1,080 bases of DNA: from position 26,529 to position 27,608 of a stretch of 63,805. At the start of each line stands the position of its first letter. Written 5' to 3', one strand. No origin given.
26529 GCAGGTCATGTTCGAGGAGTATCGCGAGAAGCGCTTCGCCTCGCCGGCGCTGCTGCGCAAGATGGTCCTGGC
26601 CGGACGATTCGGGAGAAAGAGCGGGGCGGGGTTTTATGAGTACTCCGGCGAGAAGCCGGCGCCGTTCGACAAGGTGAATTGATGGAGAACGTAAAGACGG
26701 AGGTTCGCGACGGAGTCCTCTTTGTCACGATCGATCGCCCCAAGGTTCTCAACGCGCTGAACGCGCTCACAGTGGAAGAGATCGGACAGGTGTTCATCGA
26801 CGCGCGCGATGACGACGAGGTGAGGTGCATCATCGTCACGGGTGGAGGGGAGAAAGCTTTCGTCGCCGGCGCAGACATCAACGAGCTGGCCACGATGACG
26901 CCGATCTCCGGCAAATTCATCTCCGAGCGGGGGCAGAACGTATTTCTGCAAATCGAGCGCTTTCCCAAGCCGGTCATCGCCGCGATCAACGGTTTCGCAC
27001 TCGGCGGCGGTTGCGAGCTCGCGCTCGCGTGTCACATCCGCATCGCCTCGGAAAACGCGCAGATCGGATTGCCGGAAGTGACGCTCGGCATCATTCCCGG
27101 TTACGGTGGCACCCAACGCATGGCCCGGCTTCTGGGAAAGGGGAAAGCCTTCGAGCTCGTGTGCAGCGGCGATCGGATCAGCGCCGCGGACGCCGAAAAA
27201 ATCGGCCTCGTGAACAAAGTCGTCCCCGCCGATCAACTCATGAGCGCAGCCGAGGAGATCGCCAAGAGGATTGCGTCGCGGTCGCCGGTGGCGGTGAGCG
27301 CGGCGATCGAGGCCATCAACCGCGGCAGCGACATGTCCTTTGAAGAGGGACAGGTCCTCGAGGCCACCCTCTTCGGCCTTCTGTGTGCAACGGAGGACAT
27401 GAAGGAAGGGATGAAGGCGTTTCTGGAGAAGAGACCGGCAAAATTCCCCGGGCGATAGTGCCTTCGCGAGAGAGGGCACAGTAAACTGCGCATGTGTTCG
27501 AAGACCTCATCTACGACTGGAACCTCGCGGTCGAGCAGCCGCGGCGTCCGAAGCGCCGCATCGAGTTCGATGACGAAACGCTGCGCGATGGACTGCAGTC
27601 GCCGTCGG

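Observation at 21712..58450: Family of intergenic hairpins built from tandem 7-nt units: same architecture, different unit sequence at each locus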

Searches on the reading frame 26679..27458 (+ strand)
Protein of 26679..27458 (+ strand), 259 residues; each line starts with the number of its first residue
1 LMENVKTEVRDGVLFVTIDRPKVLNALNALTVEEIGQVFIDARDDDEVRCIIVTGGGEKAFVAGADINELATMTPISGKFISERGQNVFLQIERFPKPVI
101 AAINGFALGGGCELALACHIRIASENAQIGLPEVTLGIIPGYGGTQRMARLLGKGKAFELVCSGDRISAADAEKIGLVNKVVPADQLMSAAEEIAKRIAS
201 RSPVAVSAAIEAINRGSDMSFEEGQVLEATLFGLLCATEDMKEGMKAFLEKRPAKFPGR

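Call 81: search_protein_families(library=pfam, max_evalue=0.00001, proteins=[window:26679-27458:+])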
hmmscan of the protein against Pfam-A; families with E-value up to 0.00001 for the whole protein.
window:26679-27458:+ (259 aa): 2 families
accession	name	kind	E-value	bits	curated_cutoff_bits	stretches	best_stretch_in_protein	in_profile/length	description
PF00378.25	ECH_1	-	7.7e-74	248.6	27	1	10-257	3-249/251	Enoyl-CoA hydratase/isomerase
PF16113.10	ECH_2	-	6e-43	148.1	27.2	1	15-196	3-186/335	Enoyl-CoA hydratase/isomerase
